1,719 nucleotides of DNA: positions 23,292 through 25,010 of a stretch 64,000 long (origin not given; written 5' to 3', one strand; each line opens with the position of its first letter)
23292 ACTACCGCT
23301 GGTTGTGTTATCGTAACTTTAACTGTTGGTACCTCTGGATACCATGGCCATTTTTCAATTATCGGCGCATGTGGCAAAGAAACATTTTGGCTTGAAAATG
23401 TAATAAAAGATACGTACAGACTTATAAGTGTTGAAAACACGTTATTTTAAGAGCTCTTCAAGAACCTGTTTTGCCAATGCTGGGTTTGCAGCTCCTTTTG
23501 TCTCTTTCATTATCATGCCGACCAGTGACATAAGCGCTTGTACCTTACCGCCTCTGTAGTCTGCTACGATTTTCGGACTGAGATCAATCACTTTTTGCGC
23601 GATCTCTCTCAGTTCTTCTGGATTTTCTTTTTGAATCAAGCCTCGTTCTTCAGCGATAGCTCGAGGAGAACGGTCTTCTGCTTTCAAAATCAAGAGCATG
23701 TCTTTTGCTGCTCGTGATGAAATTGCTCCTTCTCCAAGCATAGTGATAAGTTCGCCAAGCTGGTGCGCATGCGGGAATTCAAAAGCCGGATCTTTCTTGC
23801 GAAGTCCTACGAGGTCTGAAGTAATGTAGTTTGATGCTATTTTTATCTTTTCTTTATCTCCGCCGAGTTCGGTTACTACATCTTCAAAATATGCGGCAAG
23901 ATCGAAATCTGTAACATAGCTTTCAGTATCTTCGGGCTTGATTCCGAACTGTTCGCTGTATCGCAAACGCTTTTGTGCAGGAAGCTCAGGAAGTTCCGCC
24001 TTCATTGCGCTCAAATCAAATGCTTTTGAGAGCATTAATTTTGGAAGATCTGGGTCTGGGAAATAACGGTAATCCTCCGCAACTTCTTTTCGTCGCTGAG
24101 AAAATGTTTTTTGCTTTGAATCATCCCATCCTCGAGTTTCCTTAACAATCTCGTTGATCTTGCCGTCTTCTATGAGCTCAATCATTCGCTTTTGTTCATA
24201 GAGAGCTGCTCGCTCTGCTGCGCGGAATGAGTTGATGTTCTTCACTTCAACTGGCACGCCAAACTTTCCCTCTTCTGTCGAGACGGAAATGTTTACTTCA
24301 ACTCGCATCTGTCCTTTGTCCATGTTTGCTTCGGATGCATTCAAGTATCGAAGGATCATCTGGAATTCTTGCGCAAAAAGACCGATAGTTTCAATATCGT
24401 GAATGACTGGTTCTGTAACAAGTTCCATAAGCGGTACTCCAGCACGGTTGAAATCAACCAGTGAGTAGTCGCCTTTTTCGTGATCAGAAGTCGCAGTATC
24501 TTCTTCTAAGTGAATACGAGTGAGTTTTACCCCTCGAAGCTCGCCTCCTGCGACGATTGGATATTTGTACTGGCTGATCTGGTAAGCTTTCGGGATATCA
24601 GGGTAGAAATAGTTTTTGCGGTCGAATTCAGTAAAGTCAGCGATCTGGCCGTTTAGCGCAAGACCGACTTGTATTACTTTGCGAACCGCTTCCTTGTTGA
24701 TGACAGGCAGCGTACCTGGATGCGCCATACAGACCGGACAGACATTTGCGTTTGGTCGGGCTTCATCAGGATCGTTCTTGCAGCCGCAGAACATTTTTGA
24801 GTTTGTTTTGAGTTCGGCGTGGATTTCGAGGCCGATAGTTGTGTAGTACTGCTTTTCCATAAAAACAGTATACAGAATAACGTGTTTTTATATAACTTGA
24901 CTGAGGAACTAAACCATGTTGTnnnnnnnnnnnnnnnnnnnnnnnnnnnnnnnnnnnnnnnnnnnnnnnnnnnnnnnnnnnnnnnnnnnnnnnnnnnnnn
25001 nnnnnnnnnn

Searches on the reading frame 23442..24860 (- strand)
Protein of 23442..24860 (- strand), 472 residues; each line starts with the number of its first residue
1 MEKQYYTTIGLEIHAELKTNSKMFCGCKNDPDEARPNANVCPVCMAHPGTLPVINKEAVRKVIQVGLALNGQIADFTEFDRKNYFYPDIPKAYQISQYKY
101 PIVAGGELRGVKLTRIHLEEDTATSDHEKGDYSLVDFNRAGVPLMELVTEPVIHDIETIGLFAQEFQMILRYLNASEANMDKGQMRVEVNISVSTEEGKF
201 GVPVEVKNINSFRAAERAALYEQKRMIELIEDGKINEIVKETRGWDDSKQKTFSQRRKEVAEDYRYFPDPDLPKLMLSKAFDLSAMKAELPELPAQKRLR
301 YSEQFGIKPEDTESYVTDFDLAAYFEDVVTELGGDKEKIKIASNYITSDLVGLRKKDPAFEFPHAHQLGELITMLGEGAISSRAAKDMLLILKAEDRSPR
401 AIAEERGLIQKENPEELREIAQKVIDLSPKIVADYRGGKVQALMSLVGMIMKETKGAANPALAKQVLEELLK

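Call 46: search_protein_families(library=pfam, proteins=[window:23442-24860:-], max_evalue=0.001)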
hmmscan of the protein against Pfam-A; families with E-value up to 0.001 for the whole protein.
window:23442-24860:- (472 aa): 2 families
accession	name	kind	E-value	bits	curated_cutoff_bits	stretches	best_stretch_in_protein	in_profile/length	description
PF02934.20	GatB_N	-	5e-102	341.2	23.4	1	8-280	2-274/277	GatB/GatE catalytic domain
PF02637.23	GatB_Yqey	-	6.1e-30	104.5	27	1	324-471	2-148/148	GatB domain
